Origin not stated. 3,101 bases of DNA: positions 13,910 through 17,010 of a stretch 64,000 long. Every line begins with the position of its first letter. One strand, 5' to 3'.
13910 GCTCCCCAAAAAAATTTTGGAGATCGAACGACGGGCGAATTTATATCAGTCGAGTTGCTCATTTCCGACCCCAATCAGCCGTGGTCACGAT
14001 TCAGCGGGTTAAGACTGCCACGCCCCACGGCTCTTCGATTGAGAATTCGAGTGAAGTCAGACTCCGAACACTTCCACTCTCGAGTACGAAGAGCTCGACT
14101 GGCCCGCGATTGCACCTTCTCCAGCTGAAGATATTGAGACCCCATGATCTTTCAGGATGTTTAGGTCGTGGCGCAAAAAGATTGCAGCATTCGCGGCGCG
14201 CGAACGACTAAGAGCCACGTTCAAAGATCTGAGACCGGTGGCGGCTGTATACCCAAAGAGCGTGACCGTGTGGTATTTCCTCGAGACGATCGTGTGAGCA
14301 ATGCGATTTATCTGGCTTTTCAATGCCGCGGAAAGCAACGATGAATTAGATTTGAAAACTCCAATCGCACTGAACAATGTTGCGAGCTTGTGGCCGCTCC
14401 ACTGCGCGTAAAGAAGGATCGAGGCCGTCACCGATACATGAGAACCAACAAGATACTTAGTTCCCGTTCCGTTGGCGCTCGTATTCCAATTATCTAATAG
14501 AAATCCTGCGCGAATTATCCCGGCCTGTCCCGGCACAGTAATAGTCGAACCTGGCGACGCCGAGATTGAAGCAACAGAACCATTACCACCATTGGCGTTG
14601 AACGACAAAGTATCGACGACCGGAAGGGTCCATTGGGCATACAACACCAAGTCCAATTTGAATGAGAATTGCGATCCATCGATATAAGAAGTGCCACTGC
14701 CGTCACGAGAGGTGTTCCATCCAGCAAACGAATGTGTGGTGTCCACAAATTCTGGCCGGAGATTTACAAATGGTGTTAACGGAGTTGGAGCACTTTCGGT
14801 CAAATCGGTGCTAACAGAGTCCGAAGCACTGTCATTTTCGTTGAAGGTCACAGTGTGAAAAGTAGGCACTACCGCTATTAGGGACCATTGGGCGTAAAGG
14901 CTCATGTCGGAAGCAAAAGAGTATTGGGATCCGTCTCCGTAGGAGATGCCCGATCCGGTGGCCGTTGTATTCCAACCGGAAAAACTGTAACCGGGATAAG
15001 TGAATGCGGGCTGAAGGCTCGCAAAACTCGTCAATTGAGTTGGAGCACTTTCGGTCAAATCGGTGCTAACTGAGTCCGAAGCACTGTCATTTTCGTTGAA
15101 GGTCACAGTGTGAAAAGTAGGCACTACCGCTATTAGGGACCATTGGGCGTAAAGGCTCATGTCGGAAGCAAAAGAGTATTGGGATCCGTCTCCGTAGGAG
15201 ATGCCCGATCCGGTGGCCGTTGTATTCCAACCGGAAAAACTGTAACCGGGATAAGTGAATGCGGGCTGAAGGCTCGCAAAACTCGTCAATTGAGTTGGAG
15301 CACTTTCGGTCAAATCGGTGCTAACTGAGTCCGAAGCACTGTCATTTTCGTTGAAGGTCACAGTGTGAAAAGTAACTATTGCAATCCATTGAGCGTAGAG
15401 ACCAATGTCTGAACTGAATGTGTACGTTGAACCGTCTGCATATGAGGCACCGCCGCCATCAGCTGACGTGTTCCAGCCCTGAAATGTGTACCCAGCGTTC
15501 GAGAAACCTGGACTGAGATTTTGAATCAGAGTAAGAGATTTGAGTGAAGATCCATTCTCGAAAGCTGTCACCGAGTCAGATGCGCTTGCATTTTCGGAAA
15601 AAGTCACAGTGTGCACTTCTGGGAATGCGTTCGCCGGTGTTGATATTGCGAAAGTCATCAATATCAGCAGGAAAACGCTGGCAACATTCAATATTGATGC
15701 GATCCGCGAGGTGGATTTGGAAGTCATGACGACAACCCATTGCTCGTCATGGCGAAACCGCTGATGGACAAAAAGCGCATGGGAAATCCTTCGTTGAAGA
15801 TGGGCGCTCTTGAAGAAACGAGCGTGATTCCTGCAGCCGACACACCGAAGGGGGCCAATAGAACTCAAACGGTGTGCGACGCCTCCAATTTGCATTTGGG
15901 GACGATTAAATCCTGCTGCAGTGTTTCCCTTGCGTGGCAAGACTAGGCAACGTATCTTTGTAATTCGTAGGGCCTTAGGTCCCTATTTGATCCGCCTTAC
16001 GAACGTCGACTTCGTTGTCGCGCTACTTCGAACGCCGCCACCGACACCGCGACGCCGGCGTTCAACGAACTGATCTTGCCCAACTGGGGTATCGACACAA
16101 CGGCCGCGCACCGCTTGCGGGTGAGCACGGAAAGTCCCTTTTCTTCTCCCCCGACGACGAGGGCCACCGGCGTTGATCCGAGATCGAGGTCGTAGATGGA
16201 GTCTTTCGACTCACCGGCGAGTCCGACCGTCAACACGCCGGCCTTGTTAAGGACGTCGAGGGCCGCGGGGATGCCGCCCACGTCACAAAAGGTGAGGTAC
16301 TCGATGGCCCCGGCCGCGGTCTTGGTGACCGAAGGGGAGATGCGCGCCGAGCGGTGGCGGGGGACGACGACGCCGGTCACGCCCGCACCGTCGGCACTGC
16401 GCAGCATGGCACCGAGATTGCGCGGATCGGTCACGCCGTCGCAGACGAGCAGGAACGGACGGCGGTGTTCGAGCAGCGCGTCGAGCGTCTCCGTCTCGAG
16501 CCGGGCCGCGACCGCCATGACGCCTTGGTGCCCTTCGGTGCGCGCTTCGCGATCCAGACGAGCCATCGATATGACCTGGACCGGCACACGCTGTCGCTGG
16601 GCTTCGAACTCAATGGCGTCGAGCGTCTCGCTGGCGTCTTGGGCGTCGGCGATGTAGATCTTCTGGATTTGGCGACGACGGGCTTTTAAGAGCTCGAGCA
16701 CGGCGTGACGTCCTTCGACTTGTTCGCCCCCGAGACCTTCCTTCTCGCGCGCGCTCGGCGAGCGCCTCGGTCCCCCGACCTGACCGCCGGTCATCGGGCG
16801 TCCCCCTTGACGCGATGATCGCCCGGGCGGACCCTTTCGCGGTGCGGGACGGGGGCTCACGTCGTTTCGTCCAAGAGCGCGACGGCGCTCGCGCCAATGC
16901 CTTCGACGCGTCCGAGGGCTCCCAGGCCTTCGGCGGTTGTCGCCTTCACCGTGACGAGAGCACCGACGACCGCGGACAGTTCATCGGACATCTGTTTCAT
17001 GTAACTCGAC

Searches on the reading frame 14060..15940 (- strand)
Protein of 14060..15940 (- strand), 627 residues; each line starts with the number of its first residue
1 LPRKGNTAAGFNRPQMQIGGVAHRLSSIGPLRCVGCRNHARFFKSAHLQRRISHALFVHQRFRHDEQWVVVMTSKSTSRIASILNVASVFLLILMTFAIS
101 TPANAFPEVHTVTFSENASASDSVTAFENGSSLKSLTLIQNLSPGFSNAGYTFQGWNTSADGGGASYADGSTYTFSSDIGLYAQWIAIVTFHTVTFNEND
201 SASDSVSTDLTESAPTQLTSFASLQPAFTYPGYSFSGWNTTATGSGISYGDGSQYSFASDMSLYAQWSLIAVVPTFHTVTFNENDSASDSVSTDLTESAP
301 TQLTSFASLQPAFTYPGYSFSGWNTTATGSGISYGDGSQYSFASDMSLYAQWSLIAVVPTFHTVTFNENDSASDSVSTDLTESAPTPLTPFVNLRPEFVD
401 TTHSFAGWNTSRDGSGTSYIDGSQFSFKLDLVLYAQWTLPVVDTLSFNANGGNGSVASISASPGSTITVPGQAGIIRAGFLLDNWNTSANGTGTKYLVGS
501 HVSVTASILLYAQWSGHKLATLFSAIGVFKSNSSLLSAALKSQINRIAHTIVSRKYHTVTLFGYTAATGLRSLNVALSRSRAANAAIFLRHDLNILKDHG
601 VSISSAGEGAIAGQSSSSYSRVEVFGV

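Call 66: search_protein_families(library=pfam, proteins=[window:14060-15940:-], max_evalue=0.00001)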
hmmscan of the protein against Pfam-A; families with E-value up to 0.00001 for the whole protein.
window:14060-15940:- (627 aa): 2 families
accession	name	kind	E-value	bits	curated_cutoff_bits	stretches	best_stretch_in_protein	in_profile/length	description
PF09479.16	Flg_new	-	1.7e-46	156.6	27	5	110-184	1-65/65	Listeria-Bacteroides repeat domain (List_Bact_rpt)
PF00691.25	OmpA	-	2.2e-06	28.4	27.2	1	529-607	2-80/98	OmpA family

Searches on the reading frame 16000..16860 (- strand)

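Call 66: search_protein_families(library=pfam, proteins=[window:16000-16860:-], max_evalue=0.00001)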
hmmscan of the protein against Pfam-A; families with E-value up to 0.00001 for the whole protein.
window:16000-16860:- (287 aa): 2 families
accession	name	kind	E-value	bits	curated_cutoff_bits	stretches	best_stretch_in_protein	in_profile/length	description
PF00588.24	SpoU_methylase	-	1.5e-31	109.9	29.7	1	136-276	2-141/142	SpoU rRNA Methylase family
PF08032.17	SpoU_sub_bind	-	1.6e-16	60.8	22.8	1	48-122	2-74/76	RNA 2'-O ribose methyltransferase substrate binding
